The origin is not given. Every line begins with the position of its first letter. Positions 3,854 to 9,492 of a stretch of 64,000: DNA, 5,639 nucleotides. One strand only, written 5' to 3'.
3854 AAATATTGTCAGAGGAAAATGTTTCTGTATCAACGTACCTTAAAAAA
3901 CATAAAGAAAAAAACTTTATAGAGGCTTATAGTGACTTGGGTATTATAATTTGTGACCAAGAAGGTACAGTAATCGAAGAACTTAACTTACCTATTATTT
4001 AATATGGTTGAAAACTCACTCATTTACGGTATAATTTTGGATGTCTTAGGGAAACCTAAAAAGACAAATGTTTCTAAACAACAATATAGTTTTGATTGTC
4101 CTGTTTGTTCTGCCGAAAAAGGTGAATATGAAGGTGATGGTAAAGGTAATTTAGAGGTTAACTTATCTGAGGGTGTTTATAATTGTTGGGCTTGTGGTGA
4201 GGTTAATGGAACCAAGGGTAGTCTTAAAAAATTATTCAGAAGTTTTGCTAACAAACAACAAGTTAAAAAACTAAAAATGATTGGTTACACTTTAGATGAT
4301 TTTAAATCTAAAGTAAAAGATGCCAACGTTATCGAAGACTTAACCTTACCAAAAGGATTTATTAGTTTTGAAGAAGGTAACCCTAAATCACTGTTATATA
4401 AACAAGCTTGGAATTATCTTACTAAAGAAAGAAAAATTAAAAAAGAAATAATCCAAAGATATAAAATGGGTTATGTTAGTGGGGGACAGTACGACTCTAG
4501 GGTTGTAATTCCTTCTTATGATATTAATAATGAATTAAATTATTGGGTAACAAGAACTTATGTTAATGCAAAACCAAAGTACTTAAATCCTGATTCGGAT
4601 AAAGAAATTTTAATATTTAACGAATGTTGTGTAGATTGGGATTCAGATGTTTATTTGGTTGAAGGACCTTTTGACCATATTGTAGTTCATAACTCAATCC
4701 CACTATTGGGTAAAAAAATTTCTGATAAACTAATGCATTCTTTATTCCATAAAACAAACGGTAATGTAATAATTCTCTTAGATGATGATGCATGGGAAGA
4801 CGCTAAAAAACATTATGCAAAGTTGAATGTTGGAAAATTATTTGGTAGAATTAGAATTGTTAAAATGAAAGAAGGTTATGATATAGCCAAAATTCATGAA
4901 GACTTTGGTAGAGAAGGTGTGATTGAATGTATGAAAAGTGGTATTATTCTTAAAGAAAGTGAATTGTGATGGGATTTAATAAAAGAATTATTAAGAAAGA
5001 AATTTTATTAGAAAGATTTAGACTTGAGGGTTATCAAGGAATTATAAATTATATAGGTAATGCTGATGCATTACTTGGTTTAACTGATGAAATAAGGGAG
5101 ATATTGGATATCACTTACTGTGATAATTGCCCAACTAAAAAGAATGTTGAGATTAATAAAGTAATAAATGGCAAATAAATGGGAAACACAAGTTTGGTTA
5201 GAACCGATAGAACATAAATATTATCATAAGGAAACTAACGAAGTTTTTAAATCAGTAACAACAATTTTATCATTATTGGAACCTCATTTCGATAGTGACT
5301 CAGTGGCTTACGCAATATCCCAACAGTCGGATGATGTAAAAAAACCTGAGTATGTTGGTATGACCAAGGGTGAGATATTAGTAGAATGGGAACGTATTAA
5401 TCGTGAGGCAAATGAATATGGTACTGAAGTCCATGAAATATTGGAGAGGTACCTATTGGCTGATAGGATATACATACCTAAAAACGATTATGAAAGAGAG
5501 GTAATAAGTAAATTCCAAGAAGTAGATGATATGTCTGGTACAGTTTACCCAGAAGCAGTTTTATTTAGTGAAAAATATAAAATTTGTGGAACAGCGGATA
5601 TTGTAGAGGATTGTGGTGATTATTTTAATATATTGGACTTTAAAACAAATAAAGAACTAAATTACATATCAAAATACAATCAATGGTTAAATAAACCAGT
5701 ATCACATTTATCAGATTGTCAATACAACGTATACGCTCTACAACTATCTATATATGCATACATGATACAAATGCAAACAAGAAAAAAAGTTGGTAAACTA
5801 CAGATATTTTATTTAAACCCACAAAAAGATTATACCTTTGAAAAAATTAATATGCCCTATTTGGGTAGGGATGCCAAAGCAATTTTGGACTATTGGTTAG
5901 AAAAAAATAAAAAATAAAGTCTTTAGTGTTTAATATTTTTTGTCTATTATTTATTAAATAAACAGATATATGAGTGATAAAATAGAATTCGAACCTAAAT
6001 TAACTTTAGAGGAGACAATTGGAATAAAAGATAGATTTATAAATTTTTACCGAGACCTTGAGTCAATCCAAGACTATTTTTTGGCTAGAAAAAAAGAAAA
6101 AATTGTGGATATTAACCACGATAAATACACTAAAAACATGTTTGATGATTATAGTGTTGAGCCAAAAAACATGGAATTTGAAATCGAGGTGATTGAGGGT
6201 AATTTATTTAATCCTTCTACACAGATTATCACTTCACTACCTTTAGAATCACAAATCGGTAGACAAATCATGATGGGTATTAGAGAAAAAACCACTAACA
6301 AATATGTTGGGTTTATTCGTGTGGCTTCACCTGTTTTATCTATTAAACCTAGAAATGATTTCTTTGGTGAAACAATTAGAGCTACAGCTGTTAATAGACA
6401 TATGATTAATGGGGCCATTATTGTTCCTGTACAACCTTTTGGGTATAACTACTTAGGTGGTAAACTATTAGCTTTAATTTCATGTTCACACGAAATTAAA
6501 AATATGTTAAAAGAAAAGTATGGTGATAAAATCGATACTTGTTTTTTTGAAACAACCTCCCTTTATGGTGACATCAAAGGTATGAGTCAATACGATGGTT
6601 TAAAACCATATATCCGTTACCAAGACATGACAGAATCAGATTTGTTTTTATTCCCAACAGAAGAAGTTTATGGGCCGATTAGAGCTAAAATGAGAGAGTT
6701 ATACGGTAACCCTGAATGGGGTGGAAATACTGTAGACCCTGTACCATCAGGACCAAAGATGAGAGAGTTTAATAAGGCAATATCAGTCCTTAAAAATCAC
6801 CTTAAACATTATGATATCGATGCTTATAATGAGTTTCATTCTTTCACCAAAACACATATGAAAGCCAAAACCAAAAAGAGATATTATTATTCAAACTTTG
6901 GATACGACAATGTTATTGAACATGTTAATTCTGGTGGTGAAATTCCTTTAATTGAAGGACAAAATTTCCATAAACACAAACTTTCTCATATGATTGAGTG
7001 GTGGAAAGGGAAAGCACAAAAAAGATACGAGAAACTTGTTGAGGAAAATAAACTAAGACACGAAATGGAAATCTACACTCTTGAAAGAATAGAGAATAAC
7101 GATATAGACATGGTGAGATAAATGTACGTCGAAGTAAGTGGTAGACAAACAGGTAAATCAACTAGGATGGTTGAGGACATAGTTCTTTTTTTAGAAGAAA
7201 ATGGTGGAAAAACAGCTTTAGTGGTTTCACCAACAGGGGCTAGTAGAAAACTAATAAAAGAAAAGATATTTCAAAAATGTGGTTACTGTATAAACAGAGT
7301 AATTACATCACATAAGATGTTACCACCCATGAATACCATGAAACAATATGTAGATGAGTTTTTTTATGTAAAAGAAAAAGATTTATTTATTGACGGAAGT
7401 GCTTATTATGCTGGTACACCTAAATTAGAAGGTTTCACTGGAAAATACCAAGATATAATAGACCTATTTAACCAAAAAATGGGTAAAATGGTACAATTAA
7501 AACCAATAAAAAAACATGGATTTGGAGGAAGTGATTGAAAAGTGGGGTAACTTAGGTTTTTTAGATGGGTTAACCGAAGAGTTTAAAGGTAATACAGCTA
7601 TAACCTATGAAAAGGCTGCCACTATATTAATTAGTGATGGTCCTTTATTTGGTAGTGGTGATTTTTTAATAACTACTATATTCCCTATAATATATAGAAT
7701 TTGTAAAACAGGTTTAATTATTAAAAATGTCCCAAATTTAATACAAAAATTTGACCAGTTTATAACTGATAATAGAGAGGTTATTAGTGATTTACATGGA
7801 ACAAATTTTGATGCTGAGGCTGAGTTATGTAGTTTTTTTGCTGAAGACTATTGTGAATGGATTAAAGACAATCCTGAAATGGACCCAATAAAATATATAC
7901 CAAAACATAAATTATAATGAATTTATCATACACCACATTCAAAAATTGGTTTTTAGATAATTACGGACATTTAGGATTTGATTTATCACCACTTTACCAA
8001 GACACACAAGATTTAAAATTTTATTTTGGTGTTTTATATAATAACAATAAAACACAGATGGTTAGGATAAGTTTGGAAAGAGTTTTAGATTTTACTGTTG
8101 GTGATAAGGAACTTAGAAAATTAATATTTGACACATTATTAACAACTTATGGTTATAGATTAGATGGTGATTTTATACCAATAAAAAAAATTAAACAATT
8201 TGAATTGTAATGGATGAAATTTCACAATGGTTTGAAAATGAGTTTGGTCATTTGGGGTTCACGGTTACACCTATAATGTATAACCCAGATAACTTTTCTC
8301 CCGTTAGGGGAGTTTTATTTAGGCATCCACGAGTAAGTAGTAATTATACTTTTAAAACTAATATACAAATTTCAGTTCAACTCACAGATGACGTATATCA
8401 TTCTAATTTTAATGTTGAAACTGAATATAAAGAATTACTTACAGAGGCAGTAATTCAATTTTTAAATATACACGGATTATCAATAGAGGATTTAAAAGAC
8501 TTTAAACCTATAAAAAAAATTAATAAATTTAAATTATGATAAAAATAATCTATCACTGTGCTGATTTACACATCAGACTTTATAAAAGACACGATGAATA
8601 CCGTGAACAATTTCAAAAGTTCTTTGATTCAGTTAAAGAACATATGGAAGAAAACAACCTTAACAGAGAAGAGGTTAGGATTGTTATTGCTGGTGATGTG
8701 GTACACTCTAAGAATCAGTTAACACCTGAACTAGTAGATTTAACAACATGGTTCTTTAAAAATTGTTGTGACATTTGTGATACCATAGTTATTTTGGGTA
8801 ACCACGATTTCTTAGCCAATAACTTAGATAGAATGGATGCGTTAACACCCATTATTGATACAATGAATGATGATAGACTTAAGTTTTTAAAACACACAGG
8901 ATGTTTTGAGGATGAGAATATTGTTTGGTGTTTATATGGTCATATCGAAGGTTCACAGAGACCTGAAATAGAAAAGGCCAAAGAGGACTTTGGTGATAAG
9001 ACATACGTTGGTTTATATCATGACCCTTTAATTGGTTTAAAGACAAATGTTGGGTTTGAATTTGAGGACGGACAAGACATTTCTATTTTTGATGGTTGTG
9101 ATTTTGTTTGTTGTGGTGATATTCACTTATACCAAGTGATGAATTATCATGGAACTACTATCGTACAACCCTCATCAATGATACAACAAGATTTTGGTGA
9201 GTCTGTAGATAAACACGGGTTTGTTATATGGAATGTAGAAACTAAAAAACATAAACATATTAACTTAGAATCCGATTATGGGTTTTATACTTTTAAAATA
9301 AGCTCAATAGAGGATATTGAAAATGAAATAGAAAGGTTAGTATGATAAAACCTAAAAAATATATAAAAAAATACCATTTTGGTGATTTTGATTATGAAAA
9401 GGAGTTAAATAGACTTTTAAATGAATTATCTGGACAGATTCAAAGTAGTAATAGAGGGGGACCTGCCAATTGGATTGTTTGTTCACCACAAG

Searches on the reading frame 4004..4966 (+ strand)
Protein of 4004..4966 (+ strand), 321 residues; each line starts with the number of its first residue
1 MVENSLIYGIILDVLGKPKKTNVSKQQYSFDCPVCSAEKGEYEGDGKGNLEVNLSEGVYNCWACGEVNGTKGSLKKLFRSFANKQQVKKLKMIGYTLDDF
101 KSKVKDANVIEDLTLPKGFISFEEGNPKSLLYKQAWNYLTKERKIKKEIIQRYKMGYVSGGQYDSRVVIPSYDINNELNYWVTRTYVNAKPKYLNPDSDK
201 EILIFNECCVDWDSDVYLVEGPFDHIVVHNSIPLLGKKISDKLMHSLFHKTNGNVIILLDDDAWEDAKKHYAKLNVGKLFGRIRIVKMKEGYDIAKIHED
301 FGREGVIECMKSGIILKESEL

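Call 85: search_protein_families(library=phrogs, proteins=[window:4004-4966:+], max_evalue=0.00001)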
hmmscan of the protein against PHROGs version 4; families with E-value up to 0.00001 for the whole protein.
window:4004-4966:+ (321 aa): 3 families
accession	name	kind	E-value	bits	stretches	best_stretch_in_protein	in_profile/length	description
phrog_47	-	DNA, RNA and nucleotide metabolism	5.5e-35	122.1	1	12-315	35-339/947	DNA primase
phrog_6444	-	DNA, RNA and nucleotide metabolism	9.8e-12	45.4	1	162-311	199-364/577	DNA primase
phrog_239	-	DNA, RNA and nucleotide metabolism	2.9e-06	27.5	1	21-229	34-209/801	DNA primase/helicase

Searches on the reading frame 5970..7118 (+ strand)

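Call 85: search_protein_families(library=phrogs, proteins=[window:5970-7118:+], max_evalue=0.00001)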
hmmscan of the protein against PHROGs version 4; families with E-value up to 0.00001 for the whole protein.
window:5970-7118:+ (383 aa): 1 family
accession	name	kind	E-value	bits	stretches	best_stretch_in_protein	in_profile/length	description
phrog_19197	-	unknown function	2.8e-89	300.9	1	15-383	7-375/375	-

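Call 88: search_protein_families(library=pfam, proteins=[window:5970-7118:+], max_evalue=0.001)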
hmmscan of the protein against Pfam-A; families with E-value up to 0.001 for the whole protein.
window:5970-7118:+ (383 aa): 1 family
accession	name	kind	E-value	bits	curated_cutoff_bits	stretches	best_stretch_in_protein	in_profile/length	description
PF14236.12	DruA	-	5.3e-15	55.8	27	1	27-187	7-172/297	Druantia protein DruA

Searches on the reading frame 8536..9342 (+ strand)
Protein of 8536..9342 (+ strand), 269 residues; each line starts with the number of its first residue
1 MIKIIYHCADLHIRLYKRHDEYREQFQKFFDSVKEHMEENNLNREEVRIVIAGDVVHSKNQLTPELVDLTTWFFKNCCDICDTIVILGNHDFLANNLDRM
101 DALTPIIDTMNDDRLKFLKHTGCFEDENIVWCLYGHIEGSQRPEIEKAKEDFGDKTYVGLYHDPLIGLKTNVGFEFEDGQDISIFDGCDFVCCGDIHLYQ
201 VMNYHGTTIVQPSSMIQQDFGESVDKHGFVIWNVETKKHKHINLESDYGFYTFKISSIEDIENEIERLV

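Call 85: search_protein_families(library=phrogs, proteins=[window:8536-9342:+], max_evalue=0.00001)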
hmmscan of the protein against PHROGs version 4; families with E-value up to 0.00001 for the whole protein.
window:8536-9342:+ (269 aa): 1 family
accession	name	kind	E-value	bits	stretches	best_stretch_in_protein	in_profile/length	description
phrog_100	-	DNA, RNA and nucleotide metabolism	4.9e-16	59.3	1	5-262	31-279/989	SbcD-like subunit of palindrome specific endonuclease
